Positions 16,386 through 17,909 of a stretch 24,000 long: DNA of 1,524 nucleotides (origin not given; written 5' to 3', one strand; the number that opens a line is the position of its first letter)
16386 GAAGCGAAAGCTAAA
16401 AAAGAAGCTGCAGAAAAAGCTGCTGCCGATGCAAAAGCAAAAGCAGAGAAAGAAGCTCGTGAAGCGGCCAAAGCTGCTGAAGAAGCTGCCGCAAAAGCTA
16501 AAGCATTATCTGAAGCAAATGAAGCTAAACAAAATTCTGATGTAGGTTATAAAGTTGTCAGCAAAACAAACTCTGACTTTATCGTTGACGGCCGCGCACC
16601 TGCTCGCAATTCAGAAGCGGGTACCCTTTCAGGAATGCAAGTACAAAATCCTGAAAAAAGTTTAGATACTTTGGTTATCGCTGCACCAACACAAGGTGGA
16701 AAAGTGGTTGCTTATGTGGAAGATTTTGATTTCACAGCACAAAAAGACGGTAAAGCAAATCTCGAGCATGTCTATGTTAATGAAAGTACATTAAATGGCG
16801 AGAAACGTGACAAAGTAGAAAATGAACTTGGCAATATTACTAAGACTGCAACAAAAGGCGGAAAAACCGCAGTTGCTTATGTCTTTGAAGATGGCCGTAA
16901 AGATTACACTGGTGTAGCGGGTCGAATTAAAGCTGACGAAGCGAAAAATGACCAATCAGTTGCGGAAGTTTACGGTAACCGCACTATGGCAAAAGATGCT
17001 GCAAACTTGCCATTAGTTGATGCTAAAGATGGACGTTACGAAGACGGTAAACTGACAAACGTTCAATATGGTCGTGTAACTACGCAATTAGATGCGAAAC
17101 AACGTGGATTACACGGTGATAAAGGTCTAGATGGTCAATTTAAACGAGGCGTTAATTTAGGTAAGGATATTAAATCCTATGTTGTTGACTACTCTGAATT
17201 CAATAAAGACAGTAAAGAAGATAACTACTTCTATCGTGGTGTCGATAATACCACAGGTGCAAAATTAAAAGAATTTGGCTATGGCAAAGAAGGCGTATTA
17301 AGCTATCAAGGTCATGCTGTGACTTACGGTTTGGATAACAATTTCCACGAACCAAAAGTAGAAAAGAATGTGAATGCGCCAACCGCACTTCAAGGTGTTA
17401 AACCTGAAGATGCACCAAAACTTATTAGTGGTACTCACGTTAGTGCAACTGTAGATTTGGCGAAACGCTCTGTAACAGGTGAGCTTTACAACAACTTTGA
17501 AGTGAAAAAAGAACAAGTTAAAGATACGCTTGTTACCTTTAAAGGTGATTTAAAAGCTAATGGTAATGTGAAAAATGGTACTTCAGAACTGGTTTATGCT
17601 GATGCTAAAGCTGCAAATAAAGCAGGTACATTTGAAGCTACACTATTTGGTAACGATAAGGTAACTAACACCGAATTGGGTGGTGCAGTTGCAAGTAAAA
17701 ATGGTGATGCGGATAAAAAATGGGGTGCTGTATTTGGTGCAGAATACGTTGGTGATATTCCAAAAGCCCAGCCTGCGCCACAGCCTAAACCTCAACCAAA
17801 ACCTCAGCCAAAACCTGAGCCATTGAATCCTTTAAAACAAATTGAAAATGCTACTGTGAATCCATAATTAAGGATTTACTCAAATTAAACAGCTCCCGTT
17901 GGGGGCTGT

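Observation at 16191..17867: Unusual three-part surface lipoprotein: lipobox, long Ala/Lys/Glu stalk, TbpB-type handle plus barrel, and a Pro-rich tail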

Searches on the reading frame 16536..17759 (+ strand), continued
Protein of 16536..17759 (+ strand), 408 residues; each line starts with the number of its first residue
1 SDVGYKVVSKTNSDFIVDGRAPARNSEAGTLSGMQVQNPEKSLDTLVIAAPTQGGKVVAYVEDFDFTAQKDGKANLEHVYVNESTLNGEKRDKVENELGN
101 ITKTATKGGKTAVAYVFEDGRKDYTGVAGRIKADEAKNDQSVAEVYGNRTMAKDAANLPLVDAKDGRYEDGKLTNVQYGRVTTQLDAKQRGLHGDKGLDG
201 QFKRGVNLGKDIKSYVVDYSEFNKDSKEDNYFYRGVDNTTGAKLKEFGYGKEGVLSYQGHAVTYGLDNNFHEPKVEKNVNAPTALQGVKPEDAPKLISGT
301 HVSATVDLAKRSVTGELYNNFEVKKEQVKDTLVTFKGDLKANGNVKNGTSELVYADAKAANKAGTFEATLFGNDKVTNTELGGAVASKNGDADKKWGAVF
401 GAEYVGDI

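Call 46: list_cluster_members(proteins=[P0146, P0160, P0165, P0166, P0051, P0080])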
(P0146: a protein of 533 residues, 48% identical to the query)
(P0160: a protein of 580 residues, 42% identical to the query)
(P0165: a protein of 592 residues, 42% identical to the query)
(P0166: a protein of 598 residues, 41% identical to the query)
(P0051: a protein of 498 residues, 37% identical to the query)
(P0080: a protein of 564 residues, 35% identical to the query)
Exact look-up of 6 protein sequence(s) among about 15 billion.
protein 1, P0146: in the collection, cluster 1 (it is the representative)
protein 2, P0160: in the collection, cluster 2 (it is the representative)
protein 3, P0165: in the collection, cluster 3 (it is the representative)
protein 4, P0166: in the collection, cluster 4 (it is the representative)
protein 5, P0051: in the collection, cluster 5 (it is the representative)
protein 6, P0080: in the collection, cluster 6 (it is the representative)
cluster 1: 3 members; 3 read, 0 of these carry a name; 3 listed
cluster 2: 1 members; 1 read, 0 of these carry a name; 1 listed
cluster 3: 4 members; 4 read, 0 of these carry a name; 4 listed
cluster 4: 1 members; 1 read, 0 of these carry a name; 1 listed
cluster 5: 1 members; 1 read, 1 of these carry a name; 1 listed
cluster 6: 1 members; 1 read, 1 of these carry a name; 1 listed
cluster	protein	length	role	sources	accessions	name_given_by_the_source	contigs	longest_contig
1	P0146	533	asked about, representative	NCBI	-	-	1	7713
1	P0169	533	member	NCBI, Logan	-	-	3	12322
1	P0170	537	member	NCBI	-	-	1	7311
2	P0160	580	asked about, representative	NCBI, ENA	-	-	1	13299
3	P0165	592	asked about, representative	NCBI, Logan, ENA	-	-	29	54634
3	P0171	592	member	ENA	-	-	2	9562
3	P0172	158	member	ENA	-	-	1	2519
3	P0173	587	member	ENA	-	-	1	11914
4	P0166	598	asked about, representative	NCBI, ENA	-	-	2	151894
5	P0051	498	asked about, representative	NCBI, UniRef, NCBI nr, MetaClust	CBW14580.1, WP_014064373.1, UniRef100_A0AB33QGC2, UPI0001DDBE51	unnamed protein product [Haemophilus parainfluenzae T3T1] | Transferrin-binding protein B C-lobe/N-lobe beta-barrel domain-containing protein n=1 ... | transferrin-binding protein-like solute binding protein [Haemophilus parainfluenzae]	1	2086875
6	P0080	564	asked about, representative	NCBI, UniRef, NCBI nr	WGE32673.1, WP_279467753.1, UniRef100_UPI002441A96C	transferrin-binding protein-like solute binding protein [Actinobacillus genomosp. 2] | transferrin-binding protein-like solute binding protein n=1 Tax=Actinobacillus genomosp. ...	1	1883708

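Call 57: find_encoding_contigs(protein=P0002, flank=3000, max_places=2)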
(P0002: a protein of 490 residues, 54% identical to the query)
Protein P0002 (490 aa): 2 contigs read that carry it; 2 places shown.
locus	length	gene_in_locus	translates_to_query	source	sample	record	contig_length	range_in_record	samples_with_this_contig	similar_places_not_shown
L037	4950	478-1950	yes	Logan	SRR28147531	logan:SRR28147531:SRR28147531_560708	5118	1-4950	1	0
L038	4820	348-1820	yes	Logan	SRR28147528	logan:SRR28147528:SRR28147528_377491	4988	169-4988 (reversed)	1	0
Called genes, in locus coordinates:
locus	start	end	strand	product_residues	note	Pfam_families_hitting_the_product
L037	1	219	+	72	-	?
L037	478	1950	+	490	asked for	PF01298:TbpB_B_D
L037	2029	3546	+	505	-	PF24575:TPR_Slam, PF04575:SlipAM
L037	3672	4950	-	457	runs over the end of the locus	PF19425:Csd3_N2, PF01551:Peptidase_M23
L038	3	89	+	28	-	?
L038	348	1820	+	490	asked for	PF01298:TbpB_B_D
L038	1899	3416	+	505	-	PF24575:TPR_Slam, PF04575:SlipAM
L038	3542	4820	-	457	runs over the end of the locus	PF19425:Csd3_N2, PF01551:Peptidase_M23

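Call 58: find_encoding_contigs(protein=P0003, flank=3000, max_places=2)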
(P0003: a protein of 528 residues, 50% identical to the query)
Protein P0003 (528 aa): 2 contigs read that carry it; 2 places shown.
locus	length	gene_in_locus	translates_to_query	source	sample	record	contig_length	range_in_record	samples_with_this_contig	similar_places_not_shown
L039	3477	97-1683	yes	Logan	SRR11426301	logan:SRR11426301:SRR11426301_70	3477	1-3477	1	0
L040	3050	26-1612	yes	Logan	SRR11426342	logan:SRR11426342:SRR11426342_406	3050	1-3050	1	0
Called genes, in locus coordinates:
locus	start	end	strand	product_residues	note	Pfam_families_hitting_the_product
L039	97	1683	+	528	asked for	PF01298:TbpB_B_D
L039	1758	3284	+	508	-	PF24575:TPR_Slam, PF04575:SlipAM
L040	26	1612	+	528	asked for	PF01298:TbpB_B_D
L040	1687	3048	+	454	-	?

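Call 59: find_encoding_contigs(protein=P0005, flank=6000, max_places=1)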
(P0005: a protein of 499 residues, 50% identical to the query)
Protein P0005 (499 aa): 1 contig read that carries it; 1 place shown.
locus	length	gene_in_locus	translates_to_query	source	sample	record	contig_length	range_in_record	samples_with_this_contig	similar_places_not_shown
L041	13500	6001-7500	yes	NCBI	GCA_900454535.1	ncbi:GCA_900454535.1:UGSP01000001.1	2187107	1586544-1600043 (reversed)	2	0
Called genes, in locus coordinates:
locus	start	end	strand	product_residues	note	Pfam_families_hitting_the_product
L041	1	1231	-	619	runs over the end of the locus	PF13292:DXP_synthase_N, PF00676:E1_dh (weak), PF02775:TPP_enzyme_C (faint), PF02779:Transket_pyr, PF02780:Transketolase_C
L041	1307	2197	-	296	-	PF00348:polyprenyl_synt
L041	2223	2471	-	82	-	PF02609:Exonuc_VII_S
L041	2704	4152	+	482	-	PF22025:ThiI_fer, PF02926:THUMP, PF02568:ThiI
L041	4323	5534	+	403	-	PF03616:Glt_symporter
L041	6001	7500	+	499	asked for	PF01298:TbpB_B_D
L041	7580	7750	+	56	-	-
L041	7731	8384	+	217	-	PF12762:DDE_Tnp_IS1595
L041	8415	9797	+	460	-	PF24575:TPR_Slam, PF04575:SlipAM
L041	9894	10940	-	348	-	PF01408:GFO_IDH_MocA, PF22725:GFO_IDH_MocA_C3, PF02894:GFO_IDH_MocA_C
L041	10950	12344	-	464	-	PF01554:MatE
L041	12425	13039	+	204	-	PF00677:Lum_binding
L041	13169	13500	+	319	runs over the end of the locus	PF03547:Mem_trans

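Call 61: predict_structure(alignment_id=A3)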
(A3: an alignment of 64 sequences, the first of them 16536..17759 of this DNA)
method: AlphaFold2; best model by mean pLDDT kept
length: 408 residues; sequences in the alignment: 64
mean_pLDDT: 89.1   pTM: 0.91
mean pLDDT of the five models: 89.1, 88.6, 87.2, 86.3, 86.1
residues with pLDDT >= 90: 277; 70-90: 89; 50-70: 42; < 50: 0
segments of 3 or more residues with pLDDT < 50: none
pLDDT, mean of each block of 10 residues (from residue 1): 93 83 87 84 93 83 91 94 93 95 96 93 70 73 94 82 71 96 81 68 91 94 93 96 94 94 93 69 71 88 96 97 92 98 96 95 98 96 97 96 88
secondary structure, 60 per line:
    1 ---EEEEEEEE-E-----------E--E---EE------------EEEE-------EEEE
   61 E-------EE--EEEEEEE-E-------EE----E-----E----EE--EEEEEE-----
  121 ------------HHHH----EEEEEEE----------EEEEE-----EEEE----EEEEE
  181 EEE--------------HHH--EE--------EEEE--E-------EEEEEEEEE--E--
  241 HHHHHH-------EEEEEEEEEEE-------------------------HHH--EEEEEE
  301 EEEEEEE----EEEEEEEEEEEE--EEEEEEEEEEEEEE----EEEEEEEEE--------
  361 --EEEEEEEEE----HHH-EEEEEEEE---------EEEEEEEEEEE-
elements in order: E4-11 E46-49 E57-61 E73-79 E110-115 H133-136 E141-147 E158-162 E168-171 E176-183 E213-216 E227-235 H241-246 E254-264 E295-307 E312-323 E326-339 E344-352 E363-371 E380-387 E397-407

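Call 63: find_encoding_contigs(protein=P0004, flank=3000, max_places=4)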
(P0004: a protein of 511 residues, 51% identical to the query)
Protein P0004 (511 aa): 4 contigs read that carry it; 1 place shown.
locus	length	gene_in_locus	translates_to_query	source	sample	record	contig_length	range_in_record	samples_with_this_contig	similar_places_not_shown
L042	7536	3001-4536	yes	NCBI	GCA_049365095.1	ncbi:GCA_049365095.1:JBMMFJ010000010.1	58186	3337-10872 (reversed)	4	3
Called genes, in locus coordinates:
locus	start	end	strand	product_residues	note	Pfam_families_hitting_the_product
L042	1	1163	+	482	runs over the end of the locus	PF22025:ThiI_fer, PF00581:Rhodanese (faint), PF02926:THUMP, PF02568:ThiI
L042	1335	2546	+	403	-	PF03616:Glt_symporter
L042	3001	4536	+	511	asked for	PF01298:TbpB_B_D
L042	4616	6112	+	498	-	PF24575:TPR_Slam, PF04575:SlipAM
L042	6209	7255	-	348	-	PF01408:GFO_IDH_MocA, PF22725:GFO_IDH_MocA_C3, PF02894:GFO_IDH_MocA_C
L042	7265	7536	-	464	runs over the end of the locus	PF01554:MatE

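Call 64: find_encoding_contigs(protein=P0006, flank=3000, max_places=3)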
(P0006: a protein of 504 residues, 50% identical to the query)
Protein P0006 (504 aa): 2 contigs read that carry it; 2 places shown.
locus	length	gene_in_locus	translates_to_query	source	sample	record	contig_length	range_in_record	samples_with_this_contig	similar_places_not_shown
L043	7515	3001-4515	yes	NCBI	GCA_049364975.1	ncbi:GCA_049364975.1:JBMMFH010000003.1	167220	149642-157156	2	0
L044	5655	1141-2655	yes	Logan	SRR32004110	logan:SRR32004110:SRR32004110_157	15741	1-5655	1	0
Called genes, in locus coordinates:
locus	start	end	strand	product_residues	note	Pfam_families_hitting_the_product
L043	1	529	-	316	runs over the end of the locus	PF00056:Ldh_1_N, PF02866:Ldh_1_C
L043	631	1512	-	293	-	PF00126:HTH_1, PF03466:LysR_substrate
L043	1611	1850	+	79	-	PF05979:DUF896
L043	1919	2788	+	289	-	PF02678:Pirin, PF05726:Pirin_C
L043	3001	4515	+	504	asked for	PF01298:TbpB_B_D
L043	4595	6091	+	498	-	PF24575:TPR_Slam, PF04575:SlipAM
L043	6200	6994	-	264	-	PF03476:MOSC_N, PF03473:MOSC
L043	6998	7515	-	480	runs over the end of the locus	PF02113:Peptidase_S13, PF13354:Beta-lactamase2 (faint)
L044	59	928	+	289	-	PF02678:Pirin, PF05726:Pirin_C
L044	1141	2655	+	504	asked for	PF01298:TbpB_B_D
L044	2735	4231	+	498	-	PF24575:TPR_Slam, PF04575:SlipAM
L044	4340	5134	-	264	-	PF03476:MOSC_N, PF03473:MOSC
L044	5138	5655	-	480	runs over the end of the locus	PF02113:Peptidase_S13, PF13354:Beta-lactamase2 (faint)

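Call 66: fold_search(model_id=the predicted structure, library=pdb)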
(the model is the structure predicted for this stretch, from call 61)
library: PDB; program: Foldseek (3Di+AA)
matches with E <= 10: 892; with E <= 0.001: 30
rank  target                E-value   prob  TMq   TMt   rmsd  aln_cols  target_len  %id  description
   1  4u9c_B                9.8e-08  1.00  0.31  0.41  18.0       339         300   14  STRUCTURE OF THE LBPB N-LOBE FROM NEISSERIA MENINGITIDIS (released 2014-10-22)
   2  9cmg_B                1.4e-07  1.00  0.32  0.24  16.6       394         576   13  Transferrin Binding Protein A in complex with transferrin binding protein B and transferrin (iron bound in both lobes  (released 2026-03-04)
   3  4u9c_A                1.5e-07  1.00  0.28  0.38  15.4       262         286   14  STRUCTURE OF THE LBPB N-LOBE FROM NEISSERIA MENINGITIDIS (released 2014-10-22)
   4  3ve1_A                3.3e-07  1.00  0.32  0.25  12.4       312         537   13  The 2.9 angstrom crystal structure of Transferrin binding protein B (TbpB) from serogroup B M982 Neisseria meningitidi (released 2012-02-22)
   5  9clm_B                5.1e-07  1.00  0.32  0.23  23.9       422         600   12  Transferrin Binding Protein A in complex with transferrin binding protein B and two molecules of transferrin (released 2026-03-04)
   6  4qq1_C                6.1e-07  1.00  0.32  0.26  15.2       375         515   14  Crystal structure of the isotype 1 Transferrin binding protein B (TbpB) from serogroup B Neisseria meningitidis (released 2015-04-01)
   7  3ve2_A                8.4e-07  1.00  0.33  0.27  12.8       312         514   13  The 2.1 angstrom crystal structure of Transferrin binding protein B (TbpB) from serogroup B M982 Neisseria meningitidi (released 2012-02-22)
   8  3ve2_B                1.2e-06  1.00  0.33  0.26  13.1       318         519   12  The 2.1 angstrom crystal structure of Transferrin binding protein B (TbpB) from serogroup B M982 Neisseria meningitidi (released 2012-02-22)
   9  9dc4_B                1.8e-06  1.00  0.28  0.22  21.7       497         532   12  Transferrin Binding Protein A in complex with transferrin binding protein B, transferrin and globular domain of TonB (released 2026-03-04)
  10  4qq1_A                2.8e-06  1.00  0.32  0.26  13.9       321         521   16  Crystal structure of the isotype 1 Transferrin binding protein B (TbpB) from serogroup B Neisseria meningitidis (released 2015-04-01)
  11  3ve1_C                3.0e-06  1.00  0.33  0.26  11.4       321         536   12  The 2.9 angstrom crystal structure of Transferrin binding protein B (TbpB) from serogroup B M982 Neisseria meningitidi (released 2012-02-22)
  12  4o3w_B                3.2e-06  1.00  0.26  0.21  23.1       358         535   13  Crystal structure of the vaccine antigen Transferrin Binding Protein B (TbpB) mutant Tyr-63-Ala from Actinobacillus su (released 2015-01-14)
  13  7n88_A                4.7e-06  1.00  0.28  0.23  12.5       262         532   16  The cryoEM structure of LbpB from N. gonorrhoeae in complex with lactoferrin (released 2021-12-01)
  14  3pqu_B                7.3e-06  1.00  0.30  0.24  14.8       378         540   13  The crystal structures of porcine pathogen AsH57_TbpB (released 2011-02-02)
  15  3pqu_A                7.3e-06  1.00  0.29  0.23  14.9       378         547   13  The crystal structures of porcine pathogen AsH57_TbpB (released 2011-02-02)
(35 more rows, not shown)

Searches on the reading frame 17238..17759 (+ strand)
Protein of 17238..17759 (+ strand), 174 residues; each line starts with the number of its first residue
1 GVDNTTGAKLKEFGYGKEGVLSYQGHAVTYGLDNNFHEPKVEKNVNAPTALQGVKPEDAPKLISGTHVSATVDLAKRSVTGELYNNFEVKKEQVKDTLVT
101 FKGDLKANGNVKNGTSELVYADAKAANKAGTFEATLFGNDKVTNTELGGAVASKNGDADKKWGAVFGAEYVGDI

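Call 10: search_protein_families(library=pfam, proteins=[window:17238-17759:+], max_evalue=10)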
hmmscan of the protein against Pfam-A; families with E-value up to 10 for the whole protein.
seq(174 aa): 1 family
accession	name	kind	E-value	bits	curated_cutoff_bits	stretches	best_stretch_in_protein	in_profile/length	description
PF01298.24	TbpB_B_D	-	3.5e-13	50.6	26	1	17-169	3-125/126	C-lobe and N-lobe beta barrels of Tf-binding protein B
